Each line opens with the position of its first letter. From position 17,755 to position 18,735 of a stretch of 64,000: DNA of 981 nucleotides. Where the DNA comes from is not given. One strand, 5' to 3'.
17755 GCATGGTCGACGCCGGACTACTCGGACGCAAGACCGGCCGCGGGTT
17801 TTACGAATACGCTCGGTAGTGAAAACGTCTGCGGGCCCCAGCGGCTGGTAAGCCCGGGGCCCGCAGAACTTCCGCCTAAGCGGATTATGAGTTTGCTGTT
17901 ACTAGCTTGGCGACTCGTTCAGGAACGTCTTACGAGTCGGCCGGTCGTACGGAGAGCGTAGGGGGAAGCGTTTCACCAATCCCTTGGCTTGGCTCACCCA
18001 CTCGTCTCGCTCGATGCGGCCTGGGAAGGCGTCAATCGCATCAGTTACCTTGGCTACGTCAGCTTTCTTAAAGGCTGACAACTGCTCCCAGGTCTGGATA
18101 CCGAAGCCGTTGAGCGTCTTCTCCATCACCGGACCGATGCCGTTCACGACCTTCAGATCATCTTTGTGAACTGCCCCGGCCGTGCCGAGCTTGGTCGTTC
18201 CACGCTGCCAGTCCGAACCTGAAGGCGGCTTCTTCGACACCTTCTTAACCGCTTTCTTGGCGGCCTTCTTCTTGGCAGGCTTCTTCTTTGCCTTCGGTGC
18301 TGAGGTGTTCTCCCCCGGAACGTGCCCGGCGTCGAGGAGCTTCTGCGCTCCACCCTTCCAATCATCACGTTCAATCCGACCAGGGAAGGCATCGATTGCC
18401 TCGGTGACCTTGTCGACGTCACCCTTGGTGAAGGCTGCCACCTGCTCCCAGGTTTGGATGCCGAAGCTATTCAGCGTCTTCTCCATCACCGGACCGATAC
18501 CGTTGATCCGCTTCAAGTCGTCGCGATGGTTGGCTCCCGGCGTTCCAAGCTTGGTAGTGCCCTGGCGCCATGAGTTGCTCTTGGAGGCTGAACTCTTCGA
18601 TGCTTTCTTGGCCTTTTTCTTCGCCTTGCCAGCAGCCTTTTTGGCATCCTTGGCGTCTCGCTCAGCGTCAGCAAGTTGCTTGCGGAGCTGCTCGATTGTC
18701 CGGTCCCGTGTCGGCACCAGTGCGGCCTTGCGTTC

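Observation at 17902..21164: Candidate undescribed envelope-to-cytoplasm module: BON/OmpA-like protein plus a TM-anchored 17-residue-repeat coiled coil ending in twin Lys-rich/HhH-like modules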

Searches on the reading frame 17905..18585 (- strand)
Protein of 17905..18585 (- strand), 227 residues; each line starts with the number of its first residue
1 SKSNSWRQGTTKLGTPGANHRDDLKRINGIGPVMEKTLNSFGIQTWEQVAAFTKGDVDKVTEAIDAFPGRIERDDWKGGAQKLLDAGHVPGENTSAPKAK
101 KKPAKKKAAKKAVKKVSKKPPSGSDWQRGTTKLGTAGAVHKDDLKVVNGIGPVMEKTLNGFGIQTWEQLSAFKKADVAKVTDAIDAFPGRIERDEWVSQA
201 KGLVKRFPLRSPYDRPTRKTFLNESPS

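Call 35: predict_structure(alignment_id=A1)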
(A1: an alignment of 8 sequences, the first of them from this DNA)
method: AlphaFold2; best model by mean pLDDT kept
length: 227 residues; sequences in the alignment: 8
mean_pLDDT: 53.8   pTM: 0.32
mean pLDDT of the five models: 53.8, 46.5, 40.2, 39.0, 38.3
residues with pLDDT >= 90: 0; 70-90: 16; 50-70: 127; < 50: 84
segments of 3 or more residues with pLDDT < 50: 1-18, 67-70, 87-139, 187-190, 224-227
pLDDT, mean of each block of 10 residues (from residue 1): 36 43 62 67 66 67 55 60 55 36 36 34 36 39 64 67 69 66 51 63 64 55 44
secondary structure, 60 per line:
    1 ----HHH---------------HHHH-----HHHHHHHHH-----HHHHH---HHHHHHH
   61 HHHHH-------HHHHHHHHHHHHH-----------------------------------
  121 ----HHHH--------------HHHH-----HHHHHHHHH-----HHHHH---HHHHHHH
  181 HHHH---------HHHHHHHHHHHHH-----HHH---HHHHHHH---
elements in order: H23-26 H32-40 H46-50 H54-65 H73-85 H125-128 H143-146 H152-160 H166-170 H174-184 H194-206 H218-224

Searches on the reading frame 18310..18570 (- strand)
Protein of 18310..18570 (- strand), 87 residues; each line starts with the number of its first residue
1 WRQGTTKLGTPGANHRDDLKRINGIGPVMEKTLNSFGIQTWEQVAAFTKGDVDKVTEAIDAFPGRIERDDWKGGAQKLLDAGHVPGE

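Call 12: search_solved_structures(query=window:18310-18570:-, max_evalue=10, show_alignments=3)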
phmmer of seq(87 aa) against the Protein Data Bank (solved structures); distinct sequences matched with E-value up to 10: 9.
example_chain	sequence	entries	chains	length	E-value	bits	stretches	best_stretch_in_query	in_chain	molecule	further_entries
9wqv_a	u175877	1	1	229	1.5e-15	60.2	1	4-79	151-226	NADH:ubiquinone oxidoreductase 41 kd complex i subunit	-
8yy9_O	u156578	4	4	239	3.4e-11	46.3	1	15-82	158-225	Reaction center protein O chain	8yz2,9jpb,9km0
4f4w_A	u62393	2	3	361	0.3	14.5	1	18-61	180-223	DNA polymerase IV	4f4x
4f4y_A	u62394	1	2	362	0.4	14.1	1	18-61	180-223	DNA polymerase IV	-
4f50_A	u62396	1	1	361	0.48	13.9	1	18-58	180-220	DNA polymerase IV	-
3vk5_A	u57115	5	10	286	0.52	13.7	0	56-72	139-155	MoeO5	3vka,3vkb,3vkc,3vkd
1k1q_A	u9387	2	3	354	0.6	13.5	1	18-58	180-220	DBH protein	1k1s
3bq0_A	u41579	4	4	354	0.6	13.5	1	18-58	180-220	DNA polymerase IV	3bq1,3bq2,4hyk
4nlg_A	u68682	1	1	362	0.62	13.5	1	18-58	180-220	DNA polymerase IV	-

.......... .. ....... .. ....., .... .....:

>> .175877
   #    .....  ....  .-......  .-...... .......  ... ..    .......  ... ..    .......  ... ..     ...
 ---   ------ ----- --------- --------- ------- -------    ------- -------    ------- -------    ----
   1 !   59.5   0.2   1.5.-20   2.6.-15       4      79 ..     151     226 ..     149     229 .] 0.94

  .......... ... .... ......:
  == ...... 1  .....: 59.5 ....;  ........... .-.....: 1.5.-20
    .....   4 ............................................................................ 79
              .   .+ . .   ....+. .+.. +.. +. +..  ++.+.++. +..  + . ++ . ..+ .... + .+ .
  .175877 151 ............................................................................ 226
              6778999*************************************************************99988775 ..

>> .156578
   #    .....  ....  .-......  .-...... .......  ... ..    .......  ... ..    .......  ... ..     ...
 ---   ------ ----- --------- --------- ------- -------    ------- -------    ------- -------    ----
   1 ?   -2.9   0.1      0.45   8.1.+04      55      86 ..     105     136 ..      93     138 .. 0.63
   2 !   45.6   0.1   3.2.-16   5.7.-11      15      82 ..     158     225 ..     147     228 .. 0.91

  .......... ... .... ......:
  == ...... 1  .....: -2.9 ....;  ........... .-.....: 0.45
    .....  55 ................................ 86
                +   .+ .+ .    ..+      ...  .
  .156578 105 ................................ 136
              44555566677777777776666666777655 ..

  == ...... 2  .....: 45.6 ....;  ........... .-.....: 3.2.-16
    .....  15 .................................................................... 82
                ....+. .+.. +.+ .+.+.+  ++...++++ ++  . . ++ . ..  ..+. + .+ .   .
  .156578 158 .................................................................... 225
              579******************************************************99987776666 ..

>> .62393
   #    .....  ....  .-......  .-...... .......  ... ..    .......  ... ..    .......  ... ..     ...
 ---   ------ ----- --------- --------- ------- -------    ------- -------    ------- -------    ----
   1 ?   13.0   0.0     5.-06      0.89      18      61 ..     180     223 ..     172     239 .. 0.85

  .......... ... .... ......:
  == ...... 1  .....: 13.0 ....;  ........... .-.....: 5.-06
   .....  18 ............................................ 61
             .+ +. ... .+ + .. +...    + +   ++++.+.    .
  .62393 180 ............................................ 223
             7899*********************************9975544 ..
